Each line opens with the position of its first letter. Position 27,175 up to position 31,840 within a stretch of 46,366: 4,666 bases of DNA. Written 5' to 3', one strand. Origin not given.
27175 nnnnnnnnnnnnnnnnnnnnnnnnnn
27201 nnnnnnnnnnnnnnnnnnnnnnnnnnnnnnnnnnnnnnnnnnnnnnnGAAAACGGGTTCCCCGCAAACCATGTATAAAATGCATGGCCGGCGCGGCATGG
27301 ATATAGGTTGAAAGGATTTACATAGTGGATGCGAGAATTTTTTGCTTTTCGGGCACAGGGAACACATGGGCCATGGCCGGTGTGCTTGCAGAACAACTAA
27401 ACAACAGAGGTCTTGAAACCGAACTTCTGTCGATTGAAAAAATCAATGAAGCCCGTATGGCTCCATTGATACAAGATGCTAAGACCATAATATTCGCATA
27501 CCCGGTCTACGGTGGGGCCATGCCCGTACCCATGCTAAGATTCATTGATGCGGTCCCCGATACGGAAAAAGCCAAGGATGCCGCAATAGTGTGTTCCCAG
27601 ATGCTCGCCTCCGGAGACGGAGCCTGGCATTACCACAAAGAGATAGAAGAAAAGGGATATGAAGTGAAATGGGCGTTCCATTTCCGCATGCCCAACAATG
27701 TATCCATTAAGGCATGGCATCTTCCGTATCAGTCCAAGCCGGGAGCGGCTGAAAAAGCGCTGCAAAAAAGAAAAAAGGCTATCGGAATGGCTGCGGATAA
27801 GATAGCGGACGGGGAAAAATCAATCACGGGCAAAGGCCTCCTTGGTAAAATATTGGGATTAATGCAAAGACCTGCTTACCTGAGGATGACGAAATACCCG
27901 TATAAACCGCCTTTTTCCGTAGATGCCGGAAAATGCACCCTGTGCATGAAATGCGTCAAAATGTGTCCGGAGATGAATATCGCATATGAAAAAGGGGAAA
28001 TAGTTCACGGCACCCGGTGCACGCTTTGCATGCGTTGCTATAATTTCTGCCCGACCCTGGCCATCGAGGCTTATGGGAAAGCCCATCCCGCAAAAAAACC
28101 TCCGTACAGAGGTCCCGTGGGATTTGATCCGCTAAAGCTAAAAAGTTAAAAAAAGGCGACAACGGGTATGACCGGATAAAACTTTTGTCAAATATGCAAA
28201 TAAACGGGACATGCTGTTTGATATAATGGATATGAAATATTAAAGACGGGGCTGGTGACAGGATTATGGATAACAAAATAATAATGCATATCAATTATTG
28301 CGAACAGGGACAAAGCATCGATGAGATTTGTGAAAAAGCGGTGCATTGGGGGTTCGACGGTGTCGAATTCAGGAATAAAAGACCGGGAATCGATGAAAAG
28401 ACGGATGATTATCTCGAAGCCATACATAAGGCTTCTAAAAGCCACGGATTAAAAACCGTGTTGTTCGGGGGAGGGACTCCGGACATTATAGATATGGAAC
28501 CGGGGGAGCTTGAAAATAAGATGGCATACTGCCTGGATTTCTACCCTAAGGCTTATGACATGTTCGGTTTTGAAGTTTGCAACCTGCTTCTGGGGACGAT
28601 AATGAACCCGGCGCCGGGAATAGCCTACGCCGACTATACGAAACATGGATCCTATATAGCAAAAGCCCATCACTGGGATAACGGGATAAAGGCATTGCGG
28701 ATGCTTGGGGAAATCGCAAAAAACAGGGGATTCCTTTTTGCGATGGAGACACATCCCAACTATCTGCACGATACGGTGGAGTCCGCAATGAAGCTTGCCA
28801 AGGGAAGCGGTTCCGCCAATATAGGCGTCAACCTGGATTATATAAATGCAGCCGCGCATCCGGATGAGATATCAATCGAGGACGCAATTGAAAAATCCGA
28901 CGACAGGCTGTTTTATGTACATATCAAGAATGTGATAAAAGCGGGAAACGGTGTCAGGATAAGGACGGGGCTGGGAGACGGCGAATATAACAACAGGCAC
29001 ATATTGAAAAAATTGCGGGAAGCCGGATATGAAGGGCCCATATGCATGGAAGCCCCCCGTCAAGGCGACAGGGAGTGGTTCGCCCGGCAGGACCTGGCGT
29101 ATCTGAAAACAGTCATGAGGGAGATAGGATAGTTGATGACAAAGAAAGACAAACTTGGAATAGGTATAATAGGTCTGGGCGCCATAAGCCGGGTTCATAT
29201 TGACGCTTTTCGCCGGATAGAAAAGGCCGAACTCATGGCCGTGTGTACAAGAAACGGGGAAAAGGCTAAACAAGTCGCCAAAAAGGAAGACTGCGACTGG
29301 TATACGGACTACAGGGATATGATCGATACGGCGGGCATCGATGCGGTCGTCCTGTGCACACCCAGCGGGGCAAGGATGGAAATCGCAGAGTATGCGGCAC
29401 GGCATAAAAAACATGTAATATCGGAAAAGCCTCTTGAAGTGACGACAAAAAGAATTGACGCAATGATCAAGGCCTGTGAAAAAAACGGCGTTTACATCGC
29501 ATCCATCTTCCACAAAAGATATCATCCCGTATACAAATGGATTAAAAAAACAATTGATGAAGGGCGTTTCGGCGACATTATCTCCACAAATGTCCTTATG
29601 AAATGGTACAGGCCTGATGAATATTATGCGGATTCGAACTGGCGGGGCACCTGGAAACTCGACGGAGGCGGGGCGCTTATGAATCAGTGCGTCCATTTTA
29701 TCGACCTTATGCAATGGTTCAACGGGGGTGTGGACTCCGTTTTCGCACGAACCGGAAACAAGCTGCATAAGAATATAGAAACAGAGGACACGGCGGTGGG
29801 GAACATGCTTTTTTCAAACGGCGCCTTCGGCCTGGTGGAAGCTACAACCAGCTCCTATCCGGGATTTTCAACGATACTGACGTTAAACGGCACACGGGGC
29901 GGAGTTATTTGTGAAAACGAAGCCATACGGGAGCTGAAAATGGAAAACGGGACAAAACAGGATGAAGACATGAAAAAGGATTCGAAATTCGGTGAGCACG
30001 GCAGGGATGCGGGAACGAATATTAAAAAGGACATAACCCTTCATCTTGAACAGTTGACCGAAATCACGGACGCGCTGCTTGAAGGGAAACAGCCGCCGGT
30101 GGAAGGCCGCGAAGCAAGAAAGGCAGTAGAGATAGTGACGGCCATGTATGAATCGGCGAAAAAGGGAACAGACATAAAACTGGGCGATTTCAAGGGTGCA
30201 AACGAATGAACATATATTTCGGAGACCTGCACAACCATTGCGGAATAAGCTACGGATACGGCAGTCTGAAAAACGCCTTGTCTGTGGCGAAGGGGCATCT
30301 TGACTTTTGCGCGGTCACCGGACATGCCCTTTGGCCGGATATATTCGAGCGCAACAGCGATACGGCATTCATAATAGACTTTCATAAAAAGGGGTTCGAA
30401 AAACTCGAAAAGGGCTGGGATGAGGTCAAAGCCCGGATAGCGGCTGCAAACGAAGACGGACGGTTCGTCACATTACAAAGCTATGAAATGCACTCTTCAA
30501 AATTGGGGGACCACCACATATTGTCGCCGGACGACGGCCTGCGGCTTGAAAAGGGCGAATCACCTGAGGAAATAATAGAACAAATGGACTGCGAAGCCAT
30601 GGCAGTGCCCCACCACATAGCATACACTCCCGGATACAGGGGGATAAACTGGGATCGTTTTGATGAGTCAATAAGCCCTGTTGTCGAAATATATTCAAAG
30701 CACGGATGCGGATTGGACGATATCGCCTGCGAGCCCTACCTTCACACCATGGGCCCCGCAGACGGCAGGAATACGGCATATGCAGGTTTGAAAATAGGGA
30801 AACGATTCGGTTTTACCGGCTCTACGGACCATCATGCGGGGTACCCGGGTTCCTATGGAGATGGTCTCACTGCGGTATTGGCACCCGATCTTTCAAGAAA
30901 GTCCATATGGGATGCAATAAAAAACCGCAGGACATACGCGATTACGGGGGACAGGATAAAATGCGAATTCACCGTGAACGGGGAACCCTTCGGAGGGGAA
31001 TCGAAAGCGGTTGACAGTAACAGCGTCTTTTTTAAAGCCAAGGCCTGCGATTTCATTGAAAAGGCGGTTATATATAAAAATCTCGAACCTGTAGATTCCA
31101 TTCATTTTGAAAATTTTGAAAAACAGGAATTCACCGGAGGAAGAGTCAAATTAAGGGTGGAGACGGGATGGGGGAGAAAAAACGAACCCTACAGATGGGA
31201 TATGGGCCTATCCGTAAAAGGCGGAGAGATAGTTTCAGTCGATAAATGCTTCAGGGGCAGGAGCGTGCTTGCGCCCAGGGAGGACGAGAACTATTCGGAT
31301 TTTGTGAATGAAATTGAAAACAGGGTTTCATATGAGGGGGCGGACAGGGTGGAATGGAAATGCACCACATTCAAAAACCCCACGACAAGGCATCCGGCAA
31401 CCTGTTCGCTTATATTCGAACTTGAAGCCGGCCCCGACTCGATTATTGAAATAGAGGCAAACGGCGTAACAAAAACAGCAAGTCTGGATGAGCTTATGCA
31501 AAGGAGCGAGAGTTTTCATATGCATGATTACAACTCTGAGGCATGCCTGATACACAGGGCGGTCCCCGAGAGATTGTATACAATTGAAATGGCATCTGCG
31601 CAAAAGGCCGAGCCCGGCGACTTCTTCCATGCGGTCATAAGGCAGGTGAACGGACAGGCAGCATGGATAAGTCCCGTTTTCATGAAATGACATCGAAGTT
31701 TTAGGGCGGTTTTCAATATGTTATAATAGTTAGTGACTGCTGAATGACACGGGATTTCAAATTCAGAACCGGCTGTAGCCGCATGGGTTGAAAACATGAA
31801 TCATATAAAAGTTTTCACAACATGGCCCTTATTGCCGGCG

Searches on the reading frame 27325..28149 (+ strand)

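Call 48: search_protein_families(library=pfam, proteins=[window:27325-28149:+], max_evalue=0.00001)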
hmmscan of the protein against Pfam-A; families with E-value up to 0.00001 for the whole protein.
window:27325-28149:+ (274 aa): 9 families
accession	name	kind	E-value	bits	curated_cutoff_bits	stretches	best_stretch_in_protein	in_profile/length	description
PF00037.32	Fer4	-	4.2e-10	39.5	21.1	0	199-216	3-20/24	4Fe-4S binding domain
PF12837.12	Fer4_6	-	5.2e-08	32.9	25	0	198-217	3-22/24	4Fe-4S binding domain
PF00258.30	Flavodoxin_1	-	2.3e-07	31.5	25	1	6-103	2-101/143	Flavodoxin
PF13187.11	Fer4_9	-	4.7e-07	30.2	27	1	203-246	1-51/52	4Fe-4S dicluster domain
PF13237.11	Fer4_10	-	5.2e-07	29.9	25.5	0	199-243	4-53/53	4Fe-4S dicluster domain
PF13484.11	Fer4_16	-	1.1e-06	29.7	30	0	231-254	1-25/66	4Fe-4S double cluster binding domain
PF12797.12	Fer4_2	-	1.6e-06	28.1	24.5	0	196-216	2-22/22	4Fe-4S binding domain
PF12838.12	Fer4_7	-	5e-06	27.3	27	0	203-244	1-50/52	4Fe-4S dicluster domain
PF03358.20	FMN_red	-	5e-06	26.6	24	0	11-87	13-110/152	NADPH-dependent FMN reductase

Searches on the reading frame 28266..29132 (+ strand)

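Call 48: search_protein_families(library=pfam, proteins=[window:28266-29132:+], max_evalue=0.00001)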
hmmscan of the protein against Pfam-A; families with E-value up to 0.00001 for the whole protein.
window:28266-29132:+ (288 aa): 1 family
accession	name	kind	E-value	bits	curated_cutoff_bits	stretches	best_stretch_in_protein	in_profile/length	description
PF01261.30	AP_endonuc_2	-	1.4e-26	94.2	31.1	1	23-282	2-248/249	Xylose isomerase-like TIM barrel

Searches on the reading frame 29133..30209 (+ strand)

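Call 48: search_protein_families(library=pfam, proteins=[window:29133-30209:+], max_evalue=0.00001)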
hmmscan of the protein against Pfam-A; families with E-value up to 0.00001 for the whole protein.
window:29133-30209:+ (358 aa): 4 families
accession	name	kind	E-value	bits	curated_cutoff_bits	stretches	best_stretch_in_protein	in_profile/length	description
PF02894.22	GFO_IDH_MocA_C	-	1e-28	101.1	22.9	1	138-350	1-218/218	Oxidoreductase family, C-terminal alpha/beta domain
PF22725.1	GFO_IDH_MocA_C3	-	3.7e-27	95.2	27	1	135-258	2-123/124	GFO/IDH/MocA C-terminal domain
PF01408.29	GFO_IDH_MocA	-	2.5e-25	89.9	24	1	9-122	2-116/120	Oxidoreductase family, NAD-binding Rossmann fold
PF03447.22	NAD_binding_3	-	4.1e-07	31.1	24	1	14-122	1-113/116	Homoserine dehydrogenase, NAD binding domain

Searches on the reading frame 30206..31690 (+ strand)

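Call 48: search_protein_families(library=pfam, proteins=[window:30206-31690:+], max_evalue=0.00001)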
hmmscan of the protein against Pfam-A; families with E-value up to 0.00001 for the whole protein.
window:30206-31690:+ (494 aa): 1 family
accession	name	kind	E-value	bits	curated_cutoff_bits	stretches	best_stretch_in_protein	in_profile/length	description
PF12228.14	DUF3604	-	1.1e-08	34.4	20.4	0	219-255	378-414/591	Protein of unknown function (DUF3604)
